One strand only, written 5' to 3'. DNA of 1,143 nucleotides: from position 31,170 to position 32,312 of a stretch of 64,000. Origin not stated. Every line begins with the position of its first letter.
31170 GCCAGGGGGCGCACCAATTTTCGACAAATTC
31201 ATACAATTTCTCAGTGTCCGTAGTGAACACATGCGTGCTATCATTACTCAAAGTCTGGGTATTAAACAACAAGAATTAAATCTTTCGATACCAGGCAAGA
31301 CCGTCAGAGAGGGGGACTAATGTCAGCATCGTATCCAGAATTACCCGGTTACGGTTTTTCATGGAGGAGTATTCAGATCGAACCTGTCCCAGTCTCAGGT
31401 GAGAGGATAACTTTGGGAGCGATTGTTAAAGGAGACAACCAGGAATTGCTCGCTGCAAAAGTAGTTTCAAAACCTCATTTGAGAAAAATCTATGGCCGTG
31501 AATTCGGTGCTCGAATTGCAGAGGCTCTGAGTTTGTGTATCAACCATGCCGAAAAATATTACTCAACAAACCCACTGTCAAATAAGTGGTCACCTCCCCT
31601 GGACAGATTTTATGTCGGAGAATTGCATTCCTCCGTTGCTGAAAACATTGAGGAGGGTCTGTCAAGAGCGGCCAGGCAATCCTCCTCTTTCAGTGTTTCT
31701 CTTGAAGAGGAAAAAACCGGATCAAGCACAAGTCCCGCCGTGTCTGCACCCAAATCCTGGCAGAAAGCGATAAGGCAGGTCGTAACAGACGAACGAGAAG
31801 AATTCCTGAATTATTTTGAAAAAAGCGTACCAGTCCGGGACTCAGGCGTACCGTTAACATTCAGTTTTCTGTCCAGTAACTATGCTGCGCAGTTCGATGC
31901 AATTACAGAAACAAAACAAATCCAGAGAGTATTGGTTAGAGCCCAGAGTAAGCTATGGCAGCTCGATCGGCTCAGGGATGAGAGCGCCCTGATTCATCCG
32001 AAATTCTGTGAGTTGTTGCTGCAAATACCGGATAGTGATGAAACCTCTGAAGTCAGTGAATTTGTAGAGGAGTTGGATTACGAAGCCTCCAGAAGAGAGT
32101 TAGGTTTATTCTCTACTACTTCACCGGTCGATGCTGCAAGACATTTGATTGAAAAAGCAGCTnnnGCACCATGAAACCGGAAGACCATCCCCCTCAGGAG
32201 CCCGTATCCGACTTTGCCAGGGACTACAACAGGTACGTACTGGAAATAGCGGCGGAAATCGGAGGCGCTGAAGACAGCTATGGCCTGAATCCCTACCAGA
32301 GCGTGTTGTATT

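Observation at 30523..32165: HipA-like mini-kinase broken by a single in-frame TAG and translationally coupled to an unknown 281-aa partner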

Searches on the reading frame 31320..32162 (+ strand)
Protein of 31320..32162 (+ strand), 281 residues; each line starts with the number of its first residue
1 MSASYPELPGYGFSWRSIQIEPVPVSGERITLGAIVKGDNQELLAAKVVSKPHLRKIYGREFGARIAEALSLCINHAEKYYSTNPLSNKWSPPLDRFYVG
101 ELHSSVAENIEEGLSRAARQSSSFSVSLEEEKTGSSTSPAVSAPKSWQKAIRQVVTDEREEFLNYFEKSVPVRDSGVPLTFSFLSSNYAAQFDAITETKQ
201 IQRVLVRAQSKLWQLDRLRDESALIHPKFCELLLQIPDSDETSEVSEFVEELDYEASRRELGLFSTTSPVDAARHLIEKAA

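Call 4: search_protein_families(library=pfam, proteins=[window:31320-32162:+], max_evalue=1)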
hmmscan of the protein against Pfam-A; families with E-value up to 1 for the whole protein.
window:31320-32162:+ (281 aa): 1 family
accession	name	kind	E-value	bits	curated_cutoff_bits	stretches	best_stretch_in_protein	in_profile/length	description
PF04350.18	PilO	-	0.071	13.7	22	1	197-261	7-68/145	Pilus assembly protein, PilO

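Call 6: search_protein_families(library=ncbifam, proteins=[window:31320-32162:+], max_evalue=10)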
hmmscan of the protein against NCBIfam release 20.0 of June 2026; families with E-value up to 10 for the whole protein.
window:31320-32162:+ (281 aa): 2 families
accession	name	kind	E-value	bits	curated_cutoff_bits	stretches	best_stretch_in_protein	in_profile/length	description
NF007242.0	PRK09681.1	equivalog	0.026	13.6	561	1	129-177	202-249/319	type II secretion system protein GspC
NF033532.2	lone7para_assoc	subfamily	0.032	14.3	85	1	239-278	28-67/162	type VII secretion system-associated protein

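Call 7: search_protein_families(library=padloc, proteins=[window:31320-32162:+], max_evalue=10)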
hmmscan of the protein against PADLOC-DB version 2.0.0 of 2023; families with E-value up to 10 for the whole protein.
window:31320-32162:+ (281 aa): 0 families

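Call 10: find_homologous_proteins(query=window:31320-32162:+, max_evalue=0.001)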
Query window:31320-32162:+ (281 aa): 135 proteins with E <= 0.001 among 1938 candidates; the best 120 are listed.
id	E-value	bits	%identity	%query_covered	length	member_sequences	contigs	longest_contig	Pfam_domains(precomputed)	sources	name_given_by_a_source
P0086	1.4e-179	613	100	100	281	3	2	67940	-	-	-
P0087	1.8e-166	570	91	100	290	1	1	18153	-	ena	-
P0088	1.2e-164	564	92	100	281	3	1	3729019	-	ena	-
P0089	1.9e-163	560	91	100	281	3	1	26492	-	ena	-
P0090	3.0e-159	546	89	100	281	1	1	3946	-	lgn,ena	-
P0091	3.2e-158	543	88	100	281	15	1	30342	-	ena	-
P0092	2.0e-152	524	82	100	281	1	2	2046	-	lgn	-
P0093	3.1e-150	517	84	100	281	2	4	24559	-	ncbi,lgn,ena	-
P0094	3.4e-150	517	81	100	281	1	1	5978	-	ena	-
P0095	8.8e-150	515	81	100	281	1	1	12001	-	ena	-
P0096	1.2e-146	505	81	100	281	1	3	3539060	-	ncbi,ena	-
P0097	8.8e-146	502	80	100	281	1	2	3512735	-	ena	-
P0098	1.7e-145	501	80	100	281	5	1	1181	-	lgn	-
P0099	7.7e-144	496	80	100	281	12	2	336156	-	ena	-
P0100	4.4e-137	474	76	100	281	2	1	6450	-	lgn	-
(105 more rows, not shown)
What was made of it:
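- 31320..32165 (+): Intact 281-aa partner gene from a family with no Pfam, NCBIfam or PADLOC match (matches phrog_21150). It has an N-terminal W-x5-EP-x-x-SGER motif domain and a C-terminal domain with a restriction-endonuclease-like fold. 135 close homologues (call 10).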

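Call 25: search_protein_families(library=pfam, alignment_id=A2, max_evalue=10)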
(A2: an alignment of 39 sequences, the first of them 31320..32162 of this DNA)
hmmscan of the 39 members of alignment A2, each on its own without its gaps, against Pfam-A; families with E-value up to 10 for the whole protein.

A. member 1, window:31320-32162:+ (281 aa): 1 family
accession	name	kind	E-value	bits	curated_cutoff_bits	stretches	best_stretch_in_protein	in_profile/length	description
PF04350.18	PilO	-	0.071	13.7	22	1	197-261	7-68/145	Pilus assembly protein, PilO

B. families by the number of members that match (of 39 scanned): 10 families
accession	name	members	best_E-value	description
PF11014.13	DUF2852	2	0.037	Protein of unknown function (DUF2852)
PF03060.21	NMO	2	0.17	Nitronate monooxygenase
PF25645.1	Seadorna_VP8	1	0.043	Seadornavirus outer capsid protein VP8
PF04350.18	PilO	1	0.071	Pilus assembly protein, PilO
PF12833.13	HTH_18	1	0.1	Helix-turn-helix domain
PF13084.11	DUF3943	1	0.11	Domain of unknown function (DUF3943)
PF25051.1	WHD_MCM8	1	0.12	MCM8 winged helix domain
PF25244.1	PML_C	1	0.13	PML, C-terminal domain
PF24237.1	INO80E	1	0.25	INO80 complex subunit E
PF16762.11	RHH_6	1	0.26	Ribbon-helix-helix domain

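Call 34: predict_structure(alignment_id=A2)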
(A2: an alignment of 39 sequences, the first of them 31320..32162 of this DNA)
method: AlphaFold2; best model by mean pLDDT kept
length: 281 residues; sequences in the alignment: 39
mean_pLDDT: 64.0   pTM: 0.48
mean pLDDT of the five models: 64.0, 61.9, 60.9, 53.1, 45.8
residues with pLDDT >= 90: 23; 70-90: 99; 50-70: 74; < 50: 85
segments of 3 or more residues with pLDDT < 50: 1-14, 20-30, 87-141
pLDDT, mean of each block of 10 residues (from residue 1): 39 46 43 53 59 65 60 59 51 30 35 41 35 37 71 88 85 66 89 79 75 82 71 84 79 87 90 90 83
secondary structure, 60 per line:
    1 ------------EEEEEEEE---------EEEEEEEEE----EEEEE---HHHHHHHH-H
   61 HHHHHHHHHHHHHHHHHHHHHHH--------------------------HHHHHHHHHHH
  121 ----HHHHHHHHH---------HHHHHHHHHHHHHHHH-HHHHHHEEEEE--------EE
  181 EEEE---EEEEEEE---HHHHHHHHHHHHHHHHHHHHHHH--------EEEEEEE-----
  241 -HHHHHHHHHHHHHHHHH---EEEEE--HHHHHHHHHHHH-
elements in order: E13-20 E30-38 E43-47 H51-58 H60-83 H110-120 H125-133 H143-158 H160-165 E166-170 E179-184 E188-194 H198-220 E229-235 H242-258 E262-266 H269-280

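Call 36: search_protein_representatives(alignment_id=A2)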
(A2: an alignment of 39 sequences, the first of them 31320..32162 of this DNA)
Query: 39 sequences, 284 profile positions. Proteins with E-value up to 0.001 (for the whole library): 602; up to 1e-10: 390; up to 1e-30: 77. The best 150 are listed.
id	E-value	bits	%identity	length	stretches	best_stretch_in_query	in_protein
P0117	1.4e-133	461.0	-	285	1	1-284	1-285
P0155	1.7e-116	404.9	-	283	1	3-284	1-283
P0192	3.6e-115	400.6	-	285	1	1-283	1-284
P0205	5.7e-104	363.9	-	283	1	1-284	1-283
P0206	4.6e-99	347.8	-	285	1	1-284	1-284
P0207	5.2e-98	344.3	-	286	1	1-284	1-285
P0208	3.7e-93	328.4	-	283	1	1-280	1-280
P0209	4.6e-91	321.5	-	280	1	4-284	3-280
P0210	5.6e-90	318.0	-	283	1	1-284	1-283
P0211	2.9e-66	240.1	-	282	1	4-284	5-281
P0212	3.2e-59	217.1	-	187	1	40-207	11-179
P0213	7.5e-57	209.3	-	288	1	3-284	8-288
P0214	2.7e-56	207.5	-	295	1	7-284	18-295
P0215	3.1e-56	207.3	-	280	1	3-284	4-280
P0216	5.4e-53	196.6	-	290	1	3-282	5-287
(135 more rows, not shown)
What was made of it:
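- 31320..32165 (+): 602 clusters at 50% identity (call 36).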

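Call 38: search_protein_families(library=pfam, alignment_id=A3, max_evalue=1)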
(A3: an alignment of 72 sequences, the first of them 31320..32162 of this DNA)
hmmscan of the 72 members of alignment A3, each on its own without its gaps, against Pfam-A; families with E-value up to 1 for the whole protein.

A. member 1, window:31320-32162:+ (281 aa): 1 family
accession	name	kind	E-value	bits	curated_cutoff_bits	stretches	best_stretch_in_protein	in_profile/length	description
PF04350.18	PilO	-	0.071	13.7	22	1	197-261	7-68/145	Pilus assembly protein, PilO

B. families by the number of members that match (of 72 scanned): 28 families (the first 25 are shown)
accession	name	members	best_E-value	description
PF12244.13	DUF3606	1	3.2e-15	Protein of unknown function (DUF3606)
PF18575.6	HAMP_N3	1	0.008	HAMP N-terminal domain 3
PF13084.11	DUF3943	1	0.011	Domain of unknown function (DUF3943)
PF15364.11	PAXIP1_C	1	0.012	PAXIP1-associated-protein-1 C term PTIP binding protein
PF19553.4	DUF6076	1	0.06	Family of unknown function (DUF6076)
PF21490.2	PB2_cap-binding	1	0.06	Polymerase basic protein 2, cap-binding domain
PF04350.18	PilO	1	0.071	Pilus assembly protein, PilO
PF01810.24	LysE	1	0.088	LysE type translocator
PF17855.7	MCM_lid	1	0.093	MCM AAA-lid domain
PF15912.10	VIR_N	1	0.1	Virilizer, N-terminal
PF25246.1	Nodulin_N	1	0.12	Nodulin N-terminal domain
PF14163.11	SieB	1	0.12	Super-infection exclusion protein B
PF19657.4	DUF6160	1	0.12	Family of unknown function (DUF6160)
PF19764.4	DUF6251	1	0.12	Family of unknown function (DUF6251)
PF18005.6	eIF3m_C_helix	1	0.13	eIF3 subunit M, C-terminal helix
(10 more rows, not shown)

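Call 39: fold_search(model_id=the predicted structure, library=pdb)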
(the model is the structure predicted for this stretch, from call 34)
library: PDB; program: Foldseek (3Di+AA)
matches with E <= 10: 768; with E <= 0.001: 0
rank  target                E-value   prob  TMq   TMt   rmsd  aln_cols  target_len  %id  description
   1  9f99_A                3.3e-03  0.99  0.23  0.32   7.5       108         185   12  Crystal structure of MUS81-EME1 bound by compound 10. (released 2024-06-19)
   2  1j22                  7.7e-03  0.99  0.23  0.44   4.6       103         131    7  Crystal structure of archaeal XPF/Mus81 homolog, Hef from Pyrococcus furiosus, nuclease domain, selenomet derivative (released 2003-04-22)
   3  9f98_A                8.7e-03  0.97  0.23  0.33   7.5       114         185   11  Crystal structure of MUS81-EME1, apo form. (released 2024-07-03)
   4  2ziw_A                9.9e-03  0.98  0.23  0.24   9.1       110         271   12  Crystal structure of the Mus81-Eme1 complex (released 2008-04-29)
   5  1j24                  1.1e-02  0.99  0.23  0.43   4.6       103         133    7  Crystal structure of archaeal XPF/Mus81 homolog, Hef from Pyrococcus furiosus, nuclease domain, Ca cocrystal (released 2003-04-22)
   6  2bhn_B                1.2e-02  1.00  0.27  0.37   3.9       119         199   13  XPF from Aeropyrum pernix (released 2005-02-23)
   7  6vga_MODEL_1_A        1.3e-02  0.94  0.21  0.47   8.2       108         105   14  De novo designed Rossmann fold protein ROS2_835 (released 2020-08-19)
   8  2bgw_B                1.4e-02  1.00  0.27  0.36   3.7       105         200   12  XPF from Aeropyrum pernix, complex with DNA (released 2005-02-23)
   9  6sxa_G                1.7e-02  0.91  0.24  0.32   7.9       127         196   16  XPF-ERCC1 Cryo-EM Structure, Apo-form (released 2020-03-11)
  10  4p0q_A                2.1e-02  0.94  0.23  0.23   7.3       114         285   11  Crystal structure of Human Mus81-Eme1 in complex with 5'-flap DNA (released 2014-05-28)
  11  2bgw_A                2.8e-02  0.97  0.25  0.31   4.1       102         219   10  XPF from Aeropyrum pernix, complex with DNA (released 2005-02-23)
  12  9hjo_D                2.9e-02  0.99  0.25  0.35   3.1       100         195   13  FANCM-FAAP24-dsDNA complex (released 2025-06-11)
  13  4m6w_B                2.9e-02  0.97  0.23  0.32   3.3        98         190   11  Crystal structure of the C-terminal segment of FANCM in complex with FAAP24 (released 2013-10-02)
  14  4p0p_A                3.1e-02  0.96  0.26  0.26   7.2       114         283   11  Crystal structure of Human Mus81-Eme1 in complex with 5'-flap DNA, and Mg2+ (released 2014-05-28)
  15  2jnw_MODEL_1_A        4.1e-02  0.99  0.26  0.57   3.5       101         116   17  Solution structure of a ERCC1-XPA heterodimer (released 2007-10-30)
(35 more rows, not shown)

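Call 41: search_protein_families(library=padloc, alignment_id=A3, max_evalue=1)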
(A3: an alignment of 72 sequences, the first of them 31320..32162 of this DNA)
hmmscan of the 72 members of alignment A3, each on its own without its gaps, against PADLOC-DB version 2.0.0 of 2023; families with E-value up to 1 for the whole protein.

A. member 1, window:31320-32162:+ (281 aa): 0 families

B. families by the number of members that match (of 72 scanned): 11 families
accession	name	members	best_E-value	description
PDLC03491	REase_II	2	0.028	Type II restriction enzyme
PDLC04346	PDC-M03B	1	7.2e-05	-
PDLC00794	Cyclase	1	0.0061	oligonucleotide-cyclase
PDLC02990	DarG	1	0.021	-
PDLC04861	PDC-S05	1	0.023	-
PDLC04985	PDC-S27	1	0.024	-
PDLC01439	typeIV_DinG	1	0.025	CAS-IV-A; associated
PDLC04632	PDC-M40C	1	0.03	-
PDLC04883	PDC-S05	1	0.036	-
PDLC04884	PDC-S05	1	0.037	-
PDLC03647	REase_III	1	0.046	Type III restriction enzyme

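Call 42: find_related_loci(query=A2, collection=genome_contigs, flank=5000)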
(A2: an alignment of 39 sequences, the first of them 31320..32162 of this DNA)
Query A2 (281 aa) in genome_contigs; peptide patterns used: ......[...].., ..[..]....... (x = any residue, [..] = any of these).
55 stretches matched a pattern; 31 encode a relative of the query (tblastn E <= 1e-3); 31 distinct loci.
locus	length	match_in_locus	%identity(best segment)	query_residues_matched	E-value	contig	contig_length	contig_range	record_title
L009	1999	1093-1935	84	1-281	3e-173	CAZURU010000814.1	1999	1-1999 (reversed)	MAG TPA_asm: uncultured bacterium isolate SRP109090_co2_4 genome assembly, contig: NODE_81638_length_1999_cov_5.046811,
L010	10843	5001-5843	81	1-281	2e-157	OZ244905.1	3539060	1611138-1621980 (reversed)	MAG: Gammaproteobacteria bacterium isolate a734ccac-b7d8-410a-8793-3c98b358ebc9 genome assembly, chromosome: 1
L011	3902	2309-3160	61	1-281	3e-118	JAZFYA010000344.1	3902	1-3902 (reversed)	MAG: Pseudomonadales bacterium isolate MT5bin.1 MT5bin.1_344, whole genome shotgun sequence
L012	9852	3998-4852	56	1-281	4e-108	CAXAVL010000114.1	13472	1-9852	MAG TPA_asm: uncultured Cellvibrio sp. isolate ERR599368_metabat2_19 genome assembly, contig: ERZ2772639.1084, whole gen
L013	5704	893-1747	56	1-281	3e-108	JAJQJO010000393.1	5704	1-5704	MAG: Cellvibrio sp. isolate C_No_T20_B_bin.60 scaffold_37709, whole genome shotgun sequence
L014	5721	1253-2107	55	1-281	1e-107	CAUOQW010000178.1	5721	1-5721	MAG: uncultured Cellvibrio sp. isolate m01-metabat.7 genome assembly, contig: m01-c557, whole genome shotgun sequence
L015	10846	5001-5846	56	1-281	6e-106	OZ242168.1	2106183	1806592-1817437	MAG: Gammaproteobacteria bacterium isolate b8ff562c-44dd-40bc-8c1c-884215fd9d6e genome assembly, chromosome: 1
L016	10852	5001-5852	57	1-281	7e-104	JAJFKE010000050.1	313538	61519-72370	MAG: Gammaproteobacteria bacterium isolate OFTM290 OFTM290_49, whole genome shotgun sequence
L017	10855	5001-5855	54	1-281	5e-104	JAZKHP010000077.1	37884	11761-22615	MAG: Pseudomonadota bacterium isolate DC_SW_03_SPN07022020-bin023 DCSW031SPN_B023_0_000000000077, whole genome shotgun s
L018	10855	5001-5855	54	1-281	1e-103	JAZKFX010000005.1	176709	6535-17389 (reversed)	MAG: Pseudomonadota bacterium isolate DC_RB_04_SPN110320-bin021_1_1 DCRB04SPN_B021_1_1_000000000005, whole genome shotgu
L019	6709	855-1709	54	1-281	2e-101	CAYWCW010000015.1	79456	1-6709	MAG TPA_asm: uncultured Cellvibrionaceae bacterium isolate SRP344714_co2_360 genome assembly, contig: NODE_660_length_79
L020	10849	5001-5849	56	1-280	4e-101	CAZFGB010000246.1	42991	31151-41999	MAG TPA_asm: uncultured Pseudomonadales bacterium isolate SRP338948_co1_153 genome assembly, contig: k141_282983, whole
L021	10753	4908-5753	53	1-281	6e-101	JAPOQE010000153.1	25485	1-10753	MAG: Gammaproteobacteria bacterium isolate APA_bin_76 c_000000573656, whole genome shotgun sequence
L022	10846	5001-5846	54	1-281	4e-100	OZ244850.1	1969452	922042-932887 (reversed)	MAG: Gammaproteobacteria bacterium isolate ed37e13b-53fa-493c-b8f4-17445a644a29 genome assembly, chromosome: 1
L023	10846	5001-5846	53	1-281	1e-99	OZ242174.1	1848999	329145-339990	MAG: Gammaproteobacteria bacterium isolate e81882f9-224b-47fe-8761-2b228011601b genome assembly, chromosome: 1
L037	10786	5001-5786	28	13-277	1e-24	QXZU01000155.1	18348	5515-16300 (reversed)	MAG: K189A clade bacterium isolate NorthSea_HE361-14_B43 BWM14_Refined_39_155, whole genome shotgun sequence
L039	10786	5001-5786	27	18-274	4e-14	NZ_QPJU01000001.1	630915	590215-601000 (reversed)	Extensimonas vulgaris strain DSM 100911 Ga0244581_101, whole genome shotgun sequence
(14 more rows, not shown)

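Call 49: search_protein_families(library=pfam, proteins=[L037:4998-5798:+, L039:4992-5801:+], max_evalue=1)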
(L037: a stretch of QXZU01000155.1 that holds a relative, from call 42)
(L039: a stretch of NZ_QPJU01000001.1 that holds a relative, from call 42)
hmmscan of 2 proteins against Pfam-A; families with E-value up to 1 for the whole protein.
L037:4998-5798:+ (267 aa): 0 families

L039:4992-5801:+ (270 aa): 0 families

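Call 56: search_solved_structures(query=A3, max_evalue=1)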
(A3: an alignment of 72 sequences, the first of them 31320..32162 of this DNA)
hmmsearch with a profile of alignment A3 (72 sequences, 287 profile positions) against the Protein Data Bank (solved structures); distinct sequences matched with E-value up to 1: 6.
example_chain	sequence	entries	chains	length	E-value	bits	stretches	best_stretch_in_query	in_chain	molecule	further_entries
4ney_A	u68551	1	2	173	0.012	18.1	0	96-171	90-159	Engineered protein OR277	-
4nez_A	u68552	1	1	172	0.013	18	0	97-172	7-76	Engineered protein OR276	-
4hhu_A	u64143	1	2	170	0.041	16.4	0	97-171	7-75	OR280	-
2mtl_A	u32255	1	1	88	0.47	12.9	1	100-172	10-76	De novo designed protein FR55 OR109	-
1htm_B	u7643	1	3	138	0.89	12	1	196-271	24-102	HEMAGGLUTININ HA2 CHAIN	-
5jx1_A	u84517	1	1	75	0.9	12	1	197-240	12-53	Chimera protein of Kinesin-like protein KIF3A and Microtubule-associated protein RP/EB fam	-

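Call 79: search_protein_families(library=phrogs, proteins=[window:31320-32162:+], max_evalue=0.01)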
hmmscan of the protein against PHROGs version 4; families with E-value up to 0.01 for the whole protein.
window:31320-32162:+ (281 aa): 1 family
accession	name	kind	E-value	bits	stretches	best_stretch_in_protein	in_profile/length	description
phrog_21150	-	unknown function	8.6e-28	98.3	1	4-280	6-285/286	-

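Call 80: search_dna_similar(query=window:31320-32162:+, collection=phages, mode=protein, max_evalue=0.001, max_rows=15)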
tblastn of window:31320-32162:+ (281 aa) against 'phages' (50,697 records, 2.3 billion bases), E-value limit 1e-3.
Records with a match: 2; places in all: 2; records where one place covers at least 80% of the query: 2.
Best place of each record, by identity: <60% 2.
By first word of the organism name: Alteromonas 1; Acinetobacter 1.
By host as written in the record: Alteromonas macleodii 1; Acinetobacter baumannii 1.
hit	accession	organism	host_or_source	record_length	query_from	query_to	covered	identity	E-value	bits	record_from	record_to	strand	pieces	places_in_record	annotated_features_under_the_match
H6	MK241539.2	Alteromonas phage P24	Alteromonas macleodii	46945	1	280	100%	24.6%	1e-9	65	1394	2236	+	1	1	hypothetical protein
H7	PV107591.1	Acinetobacter phage vB_AbaS_qsb1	Acinetobacter baumannii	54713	2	278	99%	21.0%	4e-7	57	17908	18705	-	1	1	hypothetical protein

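Call 81: get_annotated_region(hit=H6, flank=2500)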
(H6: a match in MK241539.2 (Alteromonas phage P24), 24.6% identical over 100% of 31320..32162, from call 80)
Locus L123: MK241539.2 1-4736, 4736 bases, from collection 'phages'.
description: Alteromonas phage P24, complete genome.
organism: Alteromonas phage P24 (NCBI taxid 2500137)
taxonomy: Viruses; Duplodnaviria; Heunggongvirae; Uroviricota; Caudoviricetes
host: Alteromonas macleodii; source: -; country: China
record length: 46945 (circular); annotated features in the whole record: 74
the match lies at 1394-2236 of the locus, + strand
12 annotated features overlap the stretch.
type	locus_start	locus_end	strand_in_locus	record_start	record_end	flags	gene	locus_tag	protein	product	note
CDS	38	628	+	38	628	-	-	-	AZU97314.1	helix-turn-helix domain containing protein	-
CDS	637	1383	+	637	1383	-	-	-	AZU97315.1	hypothetical protein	-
CDS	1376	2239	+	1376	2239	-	-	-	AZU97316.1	hypothetical protein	-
CDS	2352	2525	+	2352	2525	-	-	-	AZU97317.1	hypothetical protein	-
CDS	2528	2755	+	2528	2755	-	-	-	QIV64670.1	hypothetical protein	-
CDS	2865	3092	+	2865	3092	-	-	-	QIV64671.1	hypothetical protein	-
CDS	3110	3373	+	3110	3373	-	-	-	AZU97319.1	hypothetical protein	-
CDS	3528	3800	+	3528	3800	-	-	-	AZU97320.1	hypothetical protein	-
CDS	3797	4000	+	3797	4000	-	-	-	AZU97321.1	hypothetical protein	-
CDS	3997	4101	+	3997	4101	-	-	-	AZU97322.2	hypothetical protein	-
CDS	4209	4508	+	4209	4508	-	-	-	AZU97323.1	hypothetical protein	-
CDS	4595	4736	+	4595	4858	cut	-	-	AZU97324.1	hypothetical protein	-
